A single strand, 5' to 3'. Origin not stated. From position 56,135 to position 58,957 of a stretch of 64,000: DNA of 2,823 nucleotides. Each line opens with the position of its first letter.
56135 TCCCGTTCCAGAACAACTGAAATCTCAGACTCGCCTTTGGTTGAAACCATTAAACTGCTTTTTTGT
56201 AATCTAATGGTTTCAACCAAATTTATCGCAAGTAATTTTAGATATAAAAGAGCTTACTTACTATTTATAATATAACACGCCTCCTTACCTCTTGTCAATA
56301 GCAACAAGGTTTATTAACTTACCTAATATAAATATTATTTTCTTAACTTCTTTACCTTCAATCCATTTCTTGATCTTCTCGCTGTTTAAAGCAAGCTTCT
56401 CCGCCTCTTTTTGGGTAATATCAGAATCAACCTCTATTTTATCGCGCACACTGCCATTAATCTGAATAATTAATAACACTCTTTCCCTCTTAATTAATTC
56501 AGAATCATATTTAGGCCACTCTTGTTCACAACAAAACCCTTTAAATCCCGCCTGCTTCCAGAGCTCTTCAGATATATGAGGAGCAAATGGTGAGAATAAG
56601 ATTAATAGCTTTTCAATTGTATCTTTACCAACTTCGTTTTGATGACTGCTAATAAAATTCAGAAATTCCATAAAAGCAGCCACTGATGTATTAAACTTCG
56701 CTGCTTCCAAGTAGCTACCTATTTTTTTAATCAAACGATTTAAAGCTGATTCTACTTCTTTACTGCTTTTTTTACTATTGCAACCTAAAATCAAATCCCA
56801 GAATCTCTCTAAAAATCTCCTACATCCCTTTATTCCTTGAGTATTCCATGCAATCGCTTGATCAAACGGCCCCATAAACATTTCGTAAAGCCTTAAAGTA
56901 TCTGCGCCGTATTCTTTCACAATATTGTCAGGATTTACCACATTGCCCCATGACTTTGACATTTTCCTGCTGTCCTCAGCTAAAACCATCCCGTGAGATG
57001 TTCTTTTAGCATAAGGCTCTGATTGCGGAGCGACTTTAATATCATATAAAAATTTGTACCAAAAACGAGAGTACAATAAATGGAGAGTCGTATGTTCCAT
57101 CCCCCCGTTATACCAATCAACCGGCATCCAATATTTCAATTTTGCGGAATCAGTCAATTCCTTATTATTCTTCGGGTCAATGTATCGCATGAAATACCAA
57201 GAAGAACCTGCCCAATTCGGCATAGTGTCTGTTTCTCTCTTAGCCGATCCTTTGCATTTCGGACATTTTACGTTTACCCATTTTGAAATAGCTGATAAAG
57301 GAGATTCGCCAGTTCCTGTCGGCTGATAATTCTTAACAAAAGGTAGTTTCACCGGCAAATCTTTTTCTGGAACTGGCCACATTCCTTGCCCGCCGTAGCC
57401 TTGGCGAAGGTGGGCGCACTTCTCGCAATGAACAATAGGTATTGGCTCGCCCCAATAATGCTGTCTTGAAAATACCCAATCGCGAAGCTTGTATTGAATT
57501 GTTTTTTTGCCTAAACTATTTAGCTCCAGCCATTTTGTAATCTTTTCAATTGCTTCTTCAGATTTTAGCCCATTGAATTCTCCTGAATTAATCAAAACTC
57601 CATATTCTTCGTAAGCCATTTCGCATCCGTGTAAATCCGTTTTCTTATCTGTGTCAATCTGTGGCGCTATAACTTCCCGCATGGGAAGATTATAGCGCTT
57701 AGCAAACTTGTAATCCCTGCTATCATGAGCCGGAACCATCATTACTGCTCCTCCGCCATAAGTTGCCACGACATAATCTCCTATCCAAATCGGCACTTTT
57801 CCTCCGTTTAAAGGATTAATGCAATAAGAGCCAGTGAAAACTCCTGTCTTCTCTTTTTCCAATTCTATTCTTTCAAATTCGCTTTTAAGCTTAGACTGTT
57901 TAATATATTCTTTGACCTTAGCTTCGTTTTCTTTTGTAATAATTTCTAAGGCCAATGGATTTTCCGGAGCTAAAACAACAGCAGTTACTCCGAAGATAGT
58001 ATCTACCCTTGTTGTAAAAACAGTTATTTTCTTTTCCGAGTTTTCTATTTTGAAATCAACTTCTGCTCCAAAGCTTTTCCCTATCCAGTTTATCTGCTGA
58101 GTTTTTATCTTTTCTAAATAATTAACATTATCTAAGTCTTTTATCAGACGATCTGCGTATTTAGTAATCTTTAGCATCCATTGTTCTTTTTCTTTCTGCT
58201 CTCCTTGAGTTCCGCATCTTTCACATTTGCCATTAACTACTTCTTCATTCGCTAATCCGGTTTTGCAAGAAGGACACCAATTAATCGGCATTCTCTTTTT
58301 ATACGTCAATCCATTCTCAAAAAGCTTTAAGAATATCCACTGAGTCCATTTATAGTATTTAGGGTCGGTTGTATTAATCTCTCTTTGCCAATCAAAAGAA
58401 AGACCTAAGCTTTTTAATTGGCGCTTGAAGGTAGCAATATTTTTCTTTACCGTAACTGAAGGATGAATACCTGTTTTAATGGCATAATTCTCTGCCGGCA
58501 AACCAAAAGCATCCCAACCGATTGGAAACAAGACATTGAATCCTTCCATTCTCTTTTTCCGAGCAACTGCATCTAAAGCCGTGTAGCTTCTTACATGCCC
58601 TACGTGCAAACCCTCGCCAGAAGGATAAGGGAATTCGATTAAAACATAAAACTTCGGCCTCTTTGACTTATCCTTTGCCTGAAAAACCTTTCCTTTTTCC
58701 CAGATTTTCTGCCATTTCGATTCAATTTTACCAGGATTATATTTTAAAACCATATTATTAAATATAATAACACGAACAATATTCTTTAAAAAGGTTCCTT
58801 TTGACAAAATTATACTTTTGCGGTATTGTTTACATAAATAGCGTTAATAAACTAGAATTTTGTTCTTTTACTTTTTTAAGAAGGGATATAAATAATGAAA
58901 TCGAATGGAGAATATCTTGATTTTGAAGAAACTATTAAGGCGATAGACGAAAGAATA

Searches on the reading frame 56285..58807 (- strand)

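Call 32: search_protein_families(library=pfam, proteins=[window:56285-58807:-], max_evalue=0.00001)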
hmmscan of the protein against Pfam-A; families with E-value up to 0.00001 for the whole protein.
window:56285-58807:- (840 aa): 5 families
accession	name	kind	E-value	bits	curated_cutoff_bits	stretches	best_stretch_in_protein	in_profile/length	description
PF13603.12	tRNA-synt_1_2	-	1.5e-68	230.4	25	1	240-428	2-185/185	Leucyl-tRNA synthetase, editing domain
PF00133.28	tRNA-synt_1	-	3.8e-52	177.9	22.7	2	31-241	1-224/414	tRNA synthetases class I (I, L, M and V)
PF09334.17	tRNA-synt_1g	-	1.2e-32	113.6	20.1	1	55-205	3-149/391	tRNA synthetases class I (M)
PF08264.19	Anticodon_1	-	9.3e-21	74.7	25.1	1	683-798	2-143/148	Anticodon-binding domain of tRNA ligase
PF01406.26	tRNA-synt_1e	-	6.7e-06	26.1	27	0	597-652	235-289/301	tRNA synthetases class I (C) catalytic domain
